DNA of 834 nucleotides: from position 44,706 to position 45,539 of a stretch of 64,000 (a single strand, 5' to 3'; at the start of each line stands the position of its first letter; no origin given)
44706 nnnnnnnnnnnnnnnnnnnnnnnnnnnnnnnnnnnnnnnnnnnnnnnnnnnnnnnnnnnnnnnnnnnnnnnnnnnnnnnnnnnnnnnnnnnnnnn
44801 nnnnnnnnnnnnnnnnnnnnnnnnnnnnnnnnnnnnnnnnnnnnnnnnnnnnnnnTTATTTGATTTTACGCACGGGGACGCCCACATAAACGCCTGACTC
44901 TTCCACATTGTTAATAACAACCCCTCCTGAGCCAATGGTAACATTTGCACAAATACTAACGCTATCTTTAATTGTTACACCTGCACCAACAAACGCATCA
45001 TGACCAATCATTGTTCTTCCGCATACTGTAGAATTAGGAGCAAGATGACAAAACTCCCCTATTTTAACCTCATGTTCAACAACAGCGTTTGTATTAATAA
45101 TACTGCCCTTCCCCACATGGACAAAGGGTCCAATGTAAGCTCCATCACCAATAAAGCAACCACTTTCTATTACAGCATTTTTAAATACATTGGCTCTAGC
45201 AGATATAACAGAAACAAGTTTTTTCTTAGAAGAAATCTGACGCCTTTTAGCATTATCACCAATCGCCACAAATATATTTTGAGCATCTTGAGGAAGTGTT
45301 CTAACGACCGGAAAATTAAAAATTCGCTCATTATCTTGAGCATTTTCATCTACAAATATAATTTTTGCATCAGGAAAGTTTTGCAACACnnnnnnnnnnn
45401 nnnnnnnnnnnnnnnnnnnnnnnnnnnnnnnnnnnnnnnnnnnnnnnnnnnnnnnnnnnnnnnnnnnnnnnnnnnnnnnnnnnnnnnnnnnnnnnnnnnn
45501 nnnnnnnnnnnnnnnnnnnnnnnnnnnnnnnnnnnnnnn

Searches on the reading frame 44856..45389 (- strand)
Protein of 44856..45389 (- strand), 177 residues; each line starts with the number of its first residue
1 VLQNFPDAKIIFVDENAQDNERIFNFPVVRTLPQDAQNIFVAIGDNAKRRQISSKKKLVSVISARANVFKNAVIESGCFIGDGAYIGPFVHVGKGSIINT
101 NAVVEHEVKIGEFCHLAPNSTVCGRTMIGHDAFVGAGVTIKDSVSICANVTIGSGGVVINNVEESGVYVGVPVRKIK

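Call 11: search_protein_families(library=pfam, proteins=[window:44856-45389:-])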
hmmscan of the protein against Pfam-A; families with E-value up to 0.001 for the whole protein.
window:44856-45389:- (177 aa): 5 families
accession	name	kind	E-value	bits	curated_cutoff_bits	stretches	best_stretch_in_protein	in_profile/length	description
PF00132.30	Hexapep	-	1.3e-17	63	27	3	71-105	1-35/36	Bacterial transferase hexapeptide (six repeats)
PF25084.1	LbH_EIF2B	-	3.8e-08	33.7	54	0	115-160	11-54/105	EIF2B subunit epsilon LbH domain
PF14602.12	Hexapep_2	-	2.2e-07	30.9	27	0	127-158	3-32/34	Hexapeptide repeat of succinyl-transferase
PF17836.7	PglD_N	-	0.00018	22.4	23.4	1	9-55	26-77/78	PglD N-terminal domain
PF21711.3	DCTN5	-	0.00084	19.5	40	1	69-127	88-145/182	Dynactin subunit 5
